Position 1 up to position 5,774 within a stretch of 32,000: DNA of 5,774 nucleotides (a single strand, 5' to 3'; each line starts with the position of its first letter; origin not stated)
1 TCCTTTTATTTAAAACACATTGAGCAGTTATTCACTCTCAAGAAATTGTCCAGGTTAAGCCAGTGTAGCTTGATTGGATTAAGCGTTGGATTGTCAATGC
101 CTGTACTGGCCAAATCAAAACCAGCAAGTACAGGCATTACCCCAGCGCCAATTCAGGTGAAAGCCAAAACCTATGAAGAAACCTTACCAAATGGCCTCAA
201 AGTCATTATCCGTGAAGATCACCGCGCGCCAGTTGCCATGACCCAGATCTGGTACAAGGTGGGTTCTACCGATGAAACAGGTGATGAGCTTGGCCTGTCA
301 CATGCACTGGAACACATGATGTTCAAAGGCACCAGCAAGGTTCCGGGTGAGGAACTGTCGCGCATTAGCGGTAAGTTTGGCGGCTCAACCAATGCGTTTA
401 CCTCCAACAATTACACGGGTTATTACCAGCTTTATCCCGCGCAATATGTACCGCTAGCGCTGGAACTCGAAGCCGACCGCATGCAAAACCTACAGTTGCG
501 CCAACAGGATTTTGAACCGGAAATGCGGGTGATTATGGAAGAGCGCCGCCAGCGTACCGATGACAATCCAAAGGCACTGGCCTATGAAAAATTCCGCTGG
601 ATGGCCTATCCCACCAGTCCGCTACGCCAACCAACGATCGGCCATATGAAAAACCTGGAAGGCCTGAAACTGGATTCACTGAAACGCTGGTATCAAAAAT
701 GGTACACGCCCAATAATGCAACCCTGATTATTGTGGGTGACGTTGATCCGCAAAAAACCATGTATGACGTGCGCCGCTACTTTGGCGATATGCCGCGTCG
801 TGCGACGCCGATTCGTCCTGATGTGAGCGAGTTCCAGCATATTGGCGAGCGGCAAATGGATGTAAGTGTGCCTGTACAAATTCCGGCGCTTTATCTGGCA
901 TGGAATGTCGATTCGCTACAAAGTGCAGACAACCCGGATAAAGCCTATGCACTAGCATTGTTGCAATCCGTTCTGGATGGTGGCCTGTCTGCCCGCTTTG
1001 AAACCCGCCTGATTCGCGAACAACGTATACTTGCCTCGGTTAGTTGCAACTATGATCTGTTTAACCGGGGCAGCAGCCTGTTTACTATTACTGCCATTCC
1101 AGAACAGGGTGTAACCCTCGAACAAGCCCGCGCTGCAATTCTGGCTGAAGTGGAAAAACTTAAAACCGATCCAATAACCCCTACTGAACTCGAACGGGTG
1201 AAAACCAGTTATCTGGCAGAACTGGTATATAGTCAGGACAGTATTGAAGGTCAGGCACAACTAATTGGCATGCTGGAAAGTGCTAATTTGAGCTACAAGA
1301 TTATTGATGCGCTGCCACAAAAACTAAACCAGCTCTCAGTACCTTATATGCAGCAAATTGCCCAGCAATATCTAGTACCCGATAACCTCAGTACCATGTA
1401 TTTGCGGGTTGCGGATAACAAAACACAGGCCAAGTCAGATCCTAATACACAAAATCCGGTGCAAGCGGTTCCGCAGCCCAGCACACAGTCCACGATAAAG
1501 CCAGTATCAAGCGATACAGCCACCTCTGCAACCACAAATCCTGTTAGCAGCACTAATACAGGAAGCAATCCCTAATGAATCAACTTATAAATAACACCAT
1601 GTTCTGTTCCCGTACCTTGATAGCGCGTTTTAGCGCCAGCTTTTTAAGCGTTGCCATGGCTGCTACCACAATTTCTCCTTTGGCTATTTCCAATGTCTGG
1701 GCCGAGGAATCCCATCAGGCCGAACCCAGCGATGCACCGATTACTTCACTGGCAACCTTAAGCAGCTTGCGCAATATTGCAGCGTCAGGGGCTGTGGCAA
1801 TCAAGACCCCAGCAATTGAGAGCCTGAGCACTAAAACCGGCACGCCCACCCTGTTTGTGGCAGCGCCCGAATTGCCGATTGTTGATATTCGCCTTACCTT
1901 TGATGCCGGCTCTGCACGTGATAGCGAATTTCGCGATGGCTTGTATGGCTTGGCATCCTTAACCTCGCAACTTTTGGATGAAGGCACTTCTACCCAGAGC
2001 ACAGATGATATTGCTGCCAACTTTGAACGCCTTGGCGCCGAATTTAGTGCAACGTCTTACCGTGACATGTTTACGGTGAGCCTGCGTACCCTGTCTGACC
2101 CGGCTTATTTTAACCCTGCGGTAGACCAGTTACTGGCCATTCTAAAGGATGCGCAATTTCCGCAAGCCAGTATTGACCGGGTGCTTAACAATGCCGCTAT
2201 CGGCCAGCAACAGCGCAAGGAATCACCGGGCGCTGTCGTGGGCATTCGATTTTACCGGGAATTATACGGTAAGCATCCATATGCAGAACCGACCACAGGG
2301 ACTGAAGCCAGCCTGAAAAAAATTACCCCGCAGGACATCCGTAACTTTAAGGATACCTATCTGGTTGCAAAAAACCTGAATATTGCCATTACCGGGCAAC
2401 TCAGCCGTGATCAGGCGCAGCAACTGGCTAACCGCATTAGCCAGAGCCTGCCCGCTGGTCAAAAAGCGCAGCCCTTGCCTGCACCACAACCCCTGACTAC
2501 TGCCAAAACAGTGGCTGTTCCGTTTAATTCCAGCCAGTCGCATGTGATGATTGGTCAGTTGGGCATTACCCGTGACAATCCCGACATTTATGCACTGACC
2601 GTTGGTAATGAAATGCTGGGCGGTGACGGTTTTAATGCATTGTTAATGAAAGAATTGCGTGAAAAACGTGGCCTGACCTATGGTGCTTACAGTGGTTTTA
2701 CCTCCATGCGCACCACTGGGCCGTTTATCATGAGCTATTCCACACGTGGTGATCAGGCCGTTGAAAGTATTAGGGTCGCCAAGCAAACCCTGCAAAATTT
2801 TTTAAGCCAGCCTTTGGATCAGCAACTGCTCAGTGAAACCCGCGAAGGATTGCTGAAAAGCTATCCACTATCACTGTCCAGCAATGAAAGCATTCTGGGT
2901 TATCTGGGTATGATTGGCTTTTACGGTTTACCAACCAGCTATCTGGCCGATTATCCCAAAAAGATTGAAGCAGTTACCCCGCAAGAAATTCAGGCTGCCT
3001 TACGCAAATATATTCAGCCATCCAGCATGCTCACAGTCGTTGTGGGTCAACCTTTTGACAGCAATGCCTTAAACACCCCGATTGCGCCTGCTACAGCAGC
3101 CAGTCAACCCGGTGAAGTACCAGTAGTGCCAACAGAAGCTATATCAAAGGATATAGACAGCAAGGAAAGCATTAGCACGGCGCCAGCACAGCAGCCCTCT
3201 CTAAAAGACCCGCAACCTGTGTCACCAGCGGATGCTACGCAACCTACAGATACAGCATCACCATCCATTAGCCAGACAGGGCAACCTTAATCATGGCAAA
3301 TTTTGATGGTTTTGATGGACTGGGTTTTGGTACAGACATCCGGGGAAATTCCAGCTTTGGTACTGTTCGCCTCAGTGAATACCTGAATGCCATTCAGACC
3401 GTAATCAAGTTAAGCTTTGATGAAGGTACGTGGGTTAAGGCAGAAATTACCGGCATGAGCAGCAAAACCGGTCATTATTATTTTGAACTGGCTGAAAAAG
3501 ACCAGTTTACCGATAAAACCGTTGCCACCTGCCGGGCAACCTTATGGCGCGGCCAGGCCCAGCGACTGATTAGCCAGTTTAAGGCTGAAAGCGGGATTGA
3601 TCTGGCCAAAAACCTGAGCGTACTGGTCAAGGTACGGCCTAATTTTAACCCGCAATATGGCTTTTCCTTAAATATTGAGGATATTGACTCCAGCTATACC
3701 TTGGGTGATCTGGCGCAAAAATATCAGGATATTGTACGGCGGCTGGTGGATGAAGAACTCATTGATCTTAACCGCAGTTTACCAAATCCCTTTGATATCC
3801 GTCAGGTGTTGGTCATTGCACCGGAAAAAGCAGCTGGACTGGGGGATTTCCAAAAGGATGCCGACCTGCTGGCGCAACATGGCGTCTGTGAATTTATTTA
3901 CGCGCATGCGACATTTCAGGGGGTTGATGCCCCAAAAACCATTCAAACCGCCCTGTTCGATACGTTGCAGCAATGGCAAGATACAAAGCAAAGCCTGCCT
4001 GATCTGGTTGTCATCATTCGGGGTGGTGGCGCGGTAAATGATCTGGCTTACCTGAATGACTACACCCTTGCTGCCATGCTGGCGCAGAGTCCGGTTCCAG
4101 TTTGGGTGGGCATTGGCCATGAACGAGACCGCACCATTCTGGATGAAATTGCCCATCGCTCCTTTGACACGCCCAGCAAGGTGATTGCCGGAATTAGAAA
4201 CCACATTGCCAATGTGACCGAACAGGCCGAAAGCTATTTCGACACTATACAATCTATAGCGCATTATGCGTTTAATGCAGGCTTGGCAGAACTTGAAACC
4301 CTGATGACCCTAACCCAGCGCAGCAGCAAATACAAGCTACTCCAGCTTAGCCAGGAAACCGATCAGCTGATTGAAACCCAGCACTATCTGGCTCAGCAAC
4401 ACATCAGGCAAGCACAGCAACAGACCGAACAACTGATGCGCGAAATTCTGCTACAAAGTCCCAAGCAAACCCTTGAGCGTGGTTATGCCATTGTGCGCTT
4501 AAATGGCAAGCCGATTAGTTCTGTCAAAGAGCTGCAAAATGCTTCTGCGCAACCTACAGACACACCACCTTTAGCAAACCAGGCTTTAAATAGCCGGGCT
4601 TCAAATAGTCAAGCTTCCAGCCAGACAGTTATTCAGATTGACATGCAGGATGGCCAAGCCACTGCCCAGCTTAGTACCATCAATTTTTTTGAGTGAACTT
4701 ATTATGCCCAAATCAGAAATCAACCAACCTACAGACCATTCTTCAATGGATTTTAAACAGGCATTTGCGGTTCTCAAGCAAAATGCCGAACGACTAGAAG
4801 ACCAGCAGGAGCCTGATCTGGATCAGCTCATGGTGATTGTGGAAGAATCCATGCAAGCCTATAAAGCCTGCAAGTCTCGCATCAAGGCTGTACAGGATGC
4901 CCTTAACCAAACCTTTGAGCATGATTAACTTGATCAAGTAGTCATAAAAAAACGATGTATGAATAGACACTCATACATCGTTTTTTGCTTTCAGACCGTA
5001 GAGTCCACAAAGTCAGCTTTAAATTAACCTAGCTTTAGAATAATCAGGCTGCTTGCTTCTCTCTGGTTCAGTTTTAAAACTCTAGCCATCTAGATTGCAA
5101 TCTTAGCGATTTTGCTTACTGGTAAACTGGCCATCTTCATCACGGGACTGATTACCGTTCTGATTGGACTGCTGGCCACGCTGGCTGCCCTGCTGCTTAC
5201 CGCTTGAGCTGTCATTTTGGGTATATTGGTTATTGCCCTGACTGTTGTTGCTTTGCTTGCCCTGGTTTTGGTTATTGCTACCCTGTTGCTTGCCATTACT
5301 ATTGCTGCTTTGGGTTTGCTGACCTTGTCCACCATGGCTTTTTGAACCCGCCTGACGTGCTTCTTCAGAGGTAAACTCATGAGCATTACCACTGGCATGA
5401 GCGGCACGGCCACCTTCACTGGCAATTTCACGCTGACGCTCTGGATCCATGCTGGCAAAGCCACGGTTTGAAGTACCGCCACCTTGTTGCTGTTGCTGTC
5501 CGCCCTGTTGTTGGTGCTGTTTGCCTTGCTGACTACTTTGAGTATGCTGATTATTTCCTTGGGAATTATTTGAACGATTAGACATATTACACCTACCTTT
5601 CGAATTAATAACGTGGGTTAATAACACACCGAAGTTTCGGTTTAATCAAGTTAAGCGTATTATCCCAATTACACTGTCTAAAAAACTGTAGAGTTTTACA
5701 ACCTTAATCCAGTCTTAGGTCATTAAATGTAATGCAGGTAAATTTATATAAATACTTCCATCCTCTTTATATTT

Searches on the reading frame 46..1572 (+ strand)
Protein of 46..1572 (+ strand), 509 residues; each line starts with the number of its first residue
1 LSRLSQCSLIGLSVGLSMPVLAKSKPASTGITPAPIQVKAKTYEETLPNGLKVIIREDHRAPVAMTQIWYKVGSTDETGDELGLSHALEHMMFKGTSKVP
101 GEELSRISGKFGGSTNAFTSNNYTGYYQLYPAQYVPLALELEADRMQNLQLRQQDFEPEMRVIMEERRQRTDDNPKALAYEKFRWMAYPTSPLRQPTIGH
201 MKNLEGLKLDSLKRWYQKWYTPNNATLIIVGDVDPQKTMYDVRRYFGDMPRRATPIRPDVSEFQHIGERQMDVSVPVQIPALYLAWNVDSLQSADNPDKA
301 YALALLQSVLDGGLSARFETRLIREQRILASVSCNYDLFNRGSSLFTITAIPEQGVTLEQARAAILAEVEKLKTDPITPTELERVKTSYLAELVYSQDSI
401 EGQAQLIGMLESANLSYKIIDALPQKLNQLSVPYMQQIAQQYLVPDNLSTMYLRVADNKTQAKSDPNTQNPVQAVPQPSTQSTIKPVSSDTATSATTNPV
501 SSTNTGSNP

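Call 43: search_protein_families(library=pfam, proteins=[window:46-1572:+], max_evalue=0.0001)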
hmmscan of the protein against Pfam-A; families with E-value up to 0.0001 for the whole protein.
window:46-1572:+ (509 aa): 2 families
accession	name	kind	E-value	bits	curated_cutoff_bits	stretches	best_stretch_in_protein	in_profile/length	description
PF05193.26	Peptidase_M16_C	-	7.6e-32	111.1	23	1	208-388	3-180/181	Peptidase M16 inactive domain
PF00675.25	Peptidase_M16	-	4.4e-25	88.7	22.3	1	52-198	1-146/149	Insulinase (Peptidase family M16)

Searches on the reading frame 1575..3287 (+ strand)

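Call 43: search_protein_families(library=pfam, proteins=[window:1575-3287:+], max_evalue=0.0001)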
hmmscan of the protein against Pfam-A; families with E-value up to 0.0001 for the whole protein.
window:1575-3287:+ (571 aa): 2 families
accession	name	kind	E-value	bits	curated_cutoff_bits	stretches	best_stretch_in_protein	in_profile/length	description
PF05193.26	Peptidase_M16_C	-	2.4e-32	112.7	23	1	249-426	1-181/181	Peptidase M16 inactive domain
PF00675.25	Peptidase_M16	-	5.4e-10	39.8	22.3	1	99-243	9-148/149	Insulinase (Peptidase family M16)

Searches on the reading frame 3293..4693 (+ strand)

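Call 43: search_protein_families(library=pfam, proteins=[window:3293-4693:+], max_evalue=0.0001)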
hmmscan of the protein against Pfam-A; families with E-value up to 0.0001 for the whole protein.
window:3293-4693:+ (467 aa): 2 families
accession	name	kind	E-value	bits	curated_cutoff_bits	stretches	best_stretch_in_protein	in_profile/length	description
PF02601.20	Exonuc_VII_L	-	6.3e-46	157.7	35.9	2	156-359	1-195/315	Exonuclease VII, large subunit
PF13742.12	tRNA_anti_2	-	5.6e-15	55.8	27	1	27-132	3-95/95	OB-fold nucleic acid binding domain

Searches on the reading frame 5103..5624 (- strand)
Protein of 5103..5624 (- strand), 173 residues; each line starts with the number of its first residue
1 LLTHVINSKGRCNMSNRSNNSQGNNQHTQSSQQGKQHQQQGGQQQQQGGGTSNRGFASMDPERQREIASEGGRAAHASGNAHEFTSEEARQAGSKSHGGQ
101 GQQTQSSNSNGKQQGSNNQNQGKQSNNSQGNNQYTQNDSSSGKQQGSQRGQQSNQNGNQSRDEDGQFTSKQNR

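Call 43: search_protein_families(library=pfam, proteins=[window:5103-5624:-], max_evalue=0.0001)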
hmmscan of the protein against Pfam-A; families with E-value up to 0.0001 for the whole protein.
window:5103-5624:- (173 aa): 1 family
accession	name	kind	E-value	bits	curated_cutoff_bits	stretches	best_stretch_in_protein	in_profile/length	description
PF10685.14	KGG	-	2.1e-09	37.9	20.4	1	55-76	1-22/22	Stress-induced bacterial acidophilic repeat motif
